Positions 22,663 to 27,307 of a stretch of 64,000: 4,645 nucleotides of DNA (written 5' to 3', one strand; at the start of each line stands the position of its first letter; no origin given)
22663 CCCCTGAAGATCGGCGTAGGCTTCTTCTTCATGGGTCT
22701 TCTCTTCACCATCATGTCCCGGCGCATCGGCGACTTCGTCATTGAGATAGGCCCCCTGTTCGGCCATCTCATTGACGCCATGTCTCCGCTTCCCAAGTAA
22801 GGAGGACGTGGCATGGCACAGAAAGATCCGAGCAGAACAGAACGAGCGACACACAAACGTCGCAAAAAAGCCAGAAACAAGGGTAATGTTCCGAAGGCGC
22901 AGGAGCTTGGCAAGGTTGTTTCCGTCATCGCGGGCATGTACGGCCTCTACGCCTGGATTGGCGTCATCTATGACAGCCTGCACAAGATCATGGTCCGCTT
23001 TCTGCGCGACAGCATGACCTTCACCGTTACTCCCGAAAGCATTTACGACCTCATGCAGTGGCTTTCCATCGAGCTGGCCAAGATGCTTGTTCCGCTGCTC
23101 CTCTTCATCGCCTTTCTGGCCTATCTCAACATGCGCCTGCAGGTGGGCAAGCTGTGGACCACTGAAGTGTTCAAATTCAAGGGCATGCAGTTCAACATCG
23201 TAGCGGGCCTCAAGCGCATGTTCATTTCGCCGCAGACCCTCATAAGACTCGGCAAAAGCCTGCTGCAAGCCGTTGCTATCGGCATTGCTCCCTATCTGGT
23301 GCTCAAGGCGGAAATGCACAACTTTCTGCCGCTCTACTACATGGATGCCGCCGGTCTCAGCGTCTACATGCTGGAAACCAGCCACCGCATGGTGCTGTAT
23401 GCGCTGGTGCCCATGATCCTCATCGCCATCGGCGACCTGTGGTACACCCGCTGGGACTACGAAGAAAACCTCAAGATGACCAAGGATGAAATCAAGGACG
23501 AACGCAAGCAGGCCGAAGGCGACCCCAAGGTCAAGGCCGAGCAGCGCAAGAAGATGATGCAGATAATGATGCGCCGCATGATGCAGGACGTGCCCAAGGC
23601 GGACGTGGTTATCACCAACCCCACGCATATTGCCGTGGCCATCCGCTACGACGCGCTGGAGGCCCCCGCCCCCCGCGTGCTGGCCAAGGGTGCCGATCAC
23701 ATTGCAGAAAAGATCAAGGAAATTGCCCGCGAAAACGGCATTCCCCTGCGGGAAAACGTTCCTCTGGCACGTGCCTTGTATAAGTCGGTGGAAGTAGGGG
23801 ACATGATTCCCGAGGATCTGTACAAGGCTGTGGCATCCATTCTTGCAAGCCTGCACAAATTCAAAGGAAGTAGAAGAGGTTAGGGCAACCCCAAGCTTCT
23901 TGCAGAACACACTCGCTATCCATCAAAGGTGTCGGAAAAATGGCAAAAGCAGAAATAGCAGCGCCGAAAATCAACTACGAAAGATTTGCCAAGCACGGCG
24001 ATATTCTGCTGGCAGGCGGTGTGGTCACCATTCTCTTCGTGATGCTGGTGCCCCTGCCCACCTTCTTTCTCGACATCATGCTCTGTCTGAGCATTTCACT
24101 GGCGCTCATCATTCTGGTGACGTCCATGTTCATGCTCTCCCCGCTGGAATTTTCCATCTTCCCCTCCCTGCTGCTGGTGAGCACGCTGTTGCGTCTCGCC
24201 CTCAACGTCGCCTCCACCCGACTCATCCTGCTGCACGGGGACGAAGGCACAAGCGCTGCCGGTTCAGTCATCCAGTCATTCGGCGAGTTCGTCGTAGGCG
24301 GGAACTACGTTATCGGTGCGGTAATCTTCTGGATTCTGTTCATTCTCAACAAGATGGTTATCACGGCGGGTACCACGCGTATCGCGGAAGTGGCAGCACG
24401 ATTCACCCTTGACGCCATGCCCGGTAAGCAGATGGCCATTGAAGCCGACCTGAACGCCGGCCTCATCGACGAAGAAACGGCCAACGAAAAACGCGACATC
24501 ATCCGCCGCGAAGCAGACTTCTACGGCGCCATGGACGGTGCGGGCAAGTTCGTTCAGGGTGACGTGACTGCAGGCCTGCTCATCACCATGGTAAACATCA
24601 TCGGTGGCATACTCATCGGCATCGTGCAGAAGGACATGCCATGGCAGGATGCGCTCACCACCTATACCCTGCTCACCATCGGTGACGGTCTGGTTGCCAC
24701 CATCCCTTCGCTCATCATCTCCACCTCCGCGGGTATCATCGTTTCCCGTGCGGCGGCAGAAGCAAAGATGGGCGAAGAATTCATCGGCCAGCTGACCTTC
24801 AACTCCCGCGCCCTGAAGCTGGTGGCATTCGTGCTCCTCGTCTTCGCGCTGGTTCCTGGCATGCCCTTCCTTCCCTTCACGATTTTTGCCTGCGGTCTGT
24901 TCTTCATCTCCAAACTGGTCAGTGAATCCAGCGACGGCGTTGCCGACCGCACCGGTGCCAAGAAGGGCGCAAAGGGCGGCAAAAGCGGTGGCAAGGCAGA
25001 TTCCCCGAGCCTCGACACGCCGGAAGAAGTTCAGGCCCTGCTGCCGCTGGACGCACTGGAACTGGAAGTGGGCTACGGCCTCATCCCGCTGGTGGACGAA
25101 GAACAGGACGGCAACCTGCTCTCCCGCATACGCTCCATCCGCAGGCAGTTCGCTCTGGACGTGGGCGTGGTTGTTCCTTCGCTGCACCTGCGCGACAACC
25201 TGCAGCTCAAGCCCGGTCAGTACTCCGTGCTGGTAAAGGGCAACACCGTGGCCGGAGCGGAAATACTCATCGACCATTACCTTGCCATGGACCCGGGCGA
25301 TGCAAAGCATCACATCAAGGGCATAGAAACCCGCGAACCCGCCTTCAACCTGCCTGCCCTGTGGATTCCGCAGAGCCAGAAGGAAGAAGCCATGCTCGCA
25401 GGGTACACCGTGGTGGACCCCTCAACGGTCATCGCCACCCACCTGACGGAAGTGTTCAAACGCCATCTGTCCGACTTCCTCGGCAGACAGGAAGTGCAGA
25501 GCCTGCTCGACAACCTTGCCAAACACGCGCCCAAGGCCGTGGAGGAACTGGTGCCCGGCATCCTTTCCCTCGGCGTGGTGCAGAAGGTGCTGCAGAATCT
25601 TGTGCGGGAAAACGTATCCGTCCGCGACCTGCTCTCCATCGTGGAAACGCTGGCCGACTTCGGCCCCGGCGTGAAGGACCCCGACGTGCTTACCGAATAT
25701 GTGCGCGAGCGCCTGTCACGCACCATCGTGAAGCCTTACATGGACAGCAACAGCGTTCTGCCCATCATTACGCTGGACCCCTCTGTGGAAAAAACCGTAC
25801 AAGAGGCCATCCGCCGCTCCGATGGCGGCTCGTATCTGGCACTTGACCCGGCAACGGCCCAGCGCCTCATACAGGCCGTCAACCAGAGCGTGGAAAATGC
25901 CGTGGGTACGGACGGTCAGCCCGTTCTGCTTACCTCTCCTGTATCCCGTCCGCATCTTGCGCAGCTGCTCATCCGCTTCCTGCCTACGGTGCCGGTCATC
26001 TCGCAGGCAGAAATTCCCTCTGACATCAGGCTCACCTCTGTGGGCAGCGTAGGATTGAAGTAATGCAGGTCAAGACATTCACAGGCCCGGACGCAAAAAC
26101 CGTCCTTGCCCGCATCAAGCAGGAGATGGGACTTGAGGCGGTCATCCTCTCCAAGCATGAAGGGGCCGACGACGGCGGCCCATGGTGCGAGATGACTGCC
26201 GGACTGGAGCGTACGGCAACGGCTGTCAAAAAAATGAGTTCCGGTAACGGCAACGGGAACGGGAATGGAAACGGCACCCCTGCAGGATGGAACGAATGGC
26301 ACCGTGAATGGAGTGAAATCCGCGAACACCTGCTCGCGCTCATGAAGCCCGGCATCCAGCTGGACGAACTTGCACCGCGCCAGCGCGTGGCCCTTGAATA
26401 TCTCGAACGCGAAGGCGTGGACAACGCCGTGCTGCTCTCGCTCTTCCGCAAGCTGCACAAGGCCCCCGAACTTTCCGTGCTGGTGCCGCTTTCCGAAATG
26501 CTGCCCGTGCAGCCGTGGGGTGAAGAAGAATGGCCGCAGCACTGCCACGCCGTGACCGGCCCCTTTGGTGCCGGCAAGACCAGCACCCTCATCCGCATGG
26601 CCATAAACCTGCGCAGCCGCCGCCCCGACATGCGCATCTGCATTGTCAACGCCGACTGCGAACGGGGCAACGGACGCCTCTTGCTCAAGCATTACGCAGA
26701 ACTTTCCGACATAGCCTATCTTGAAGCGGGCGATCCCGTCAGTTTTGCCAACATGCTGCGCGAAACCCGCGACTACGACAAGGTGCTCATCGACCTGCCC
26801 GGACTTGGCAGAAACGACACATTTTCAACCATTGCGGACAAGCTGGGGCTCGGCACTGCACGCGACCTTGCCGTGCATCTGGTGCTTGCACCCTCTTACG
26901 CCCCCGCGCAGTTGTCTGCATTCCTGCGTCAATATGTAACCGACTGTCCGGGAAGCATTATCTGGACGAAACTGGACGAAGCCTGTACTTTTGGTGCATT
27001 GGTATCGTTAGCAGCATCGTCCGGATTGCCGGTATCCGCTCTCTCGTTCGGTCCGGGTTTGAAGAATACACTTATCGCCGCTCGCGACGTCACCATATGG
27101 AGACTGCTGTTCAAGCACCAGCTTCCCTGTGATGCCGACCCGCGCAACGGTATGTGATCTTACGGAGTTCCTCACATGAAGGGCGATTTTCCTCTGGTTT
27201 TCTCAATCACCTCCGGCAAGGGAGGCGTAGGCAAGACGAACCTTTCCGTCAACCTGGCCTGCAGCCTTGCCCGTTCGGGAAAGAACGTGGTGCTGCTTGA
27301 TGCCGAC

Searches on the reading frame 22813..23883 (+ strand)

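Call 84: search_protein_families(library=pfam, proteins=[window:22813-23883:+], max_evalue=0.00001)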
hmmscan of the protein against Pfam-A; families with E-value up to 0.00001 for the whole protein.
window:22813-23883:+ (356 aa): 1 family
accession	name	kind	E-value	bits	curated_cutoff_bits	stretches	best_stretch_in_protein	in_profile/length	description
PF01312.24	Bac_export_2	-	1.7e-118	396.1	24.4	1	7-345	2-333/335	FlhB HrpN YscU SpaS Family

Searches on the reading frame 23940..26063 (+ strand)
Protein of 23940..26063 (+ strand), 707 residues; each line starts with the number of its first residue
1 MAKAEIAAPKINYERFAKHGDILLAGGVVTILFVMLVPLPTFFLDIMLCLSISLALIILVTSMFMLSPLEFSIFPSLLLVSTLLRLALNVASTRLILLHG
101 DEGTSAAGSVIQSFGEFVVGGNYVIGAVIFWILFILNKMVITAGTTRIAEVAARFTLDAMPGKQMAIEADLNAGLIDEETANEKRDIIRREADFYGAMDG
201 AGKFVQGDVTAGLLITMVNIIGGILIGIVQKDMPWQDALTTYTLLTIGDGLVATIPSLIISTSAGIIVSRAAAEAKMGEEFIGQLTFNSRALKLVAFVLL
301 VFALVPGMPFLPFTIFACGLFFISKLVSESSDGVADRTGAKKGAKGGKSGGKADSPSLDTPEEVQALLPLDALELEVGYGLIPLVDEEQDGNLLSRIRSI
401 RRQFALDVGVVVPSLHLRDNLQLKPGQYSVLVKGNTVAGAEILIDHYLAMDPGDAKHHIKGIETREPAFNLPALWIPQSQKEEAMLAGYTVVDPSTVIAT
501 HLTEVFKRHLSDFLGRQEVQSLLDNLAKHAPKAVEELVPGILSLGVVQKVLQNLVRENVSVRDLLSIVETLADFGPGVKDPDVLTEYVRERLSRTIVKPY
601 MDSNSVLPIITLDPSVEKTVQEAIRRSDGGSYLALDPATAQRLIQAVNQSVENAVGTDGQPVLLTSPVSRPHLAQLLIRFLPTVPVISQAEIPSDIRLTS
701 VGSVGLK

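Call 83: search_protein_families(library=pfam, proteins=[window:23940-26063:+], max_evalue=0.00001)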
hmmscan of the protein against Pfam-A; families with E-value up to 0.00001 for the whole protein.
window:23940-26063:+ (707 aa): 1 family
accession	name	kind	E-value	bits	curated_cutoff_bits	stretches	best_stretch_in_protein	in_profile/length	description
PF00771.25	FHIPEP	-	2.8e-270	898.9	29.1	1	31-696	1-656/657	FHIPEP family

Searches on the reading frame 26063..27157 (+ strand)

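Call 84: search_protein_families(library=pfam, proteins=[window:26063-27157:+], max_evalue=0.00001)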
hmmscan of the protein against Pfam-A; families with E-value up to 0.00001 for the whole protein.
window:26063-27157:+ (364 aa): 1 family
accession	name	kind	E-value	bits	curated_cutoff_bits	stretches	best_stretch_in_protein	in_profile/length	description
PF00448.28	SRP54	-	1.2e-13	51.6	22.7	1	162-336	4-182/196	SRP54-type protein, GTPase domain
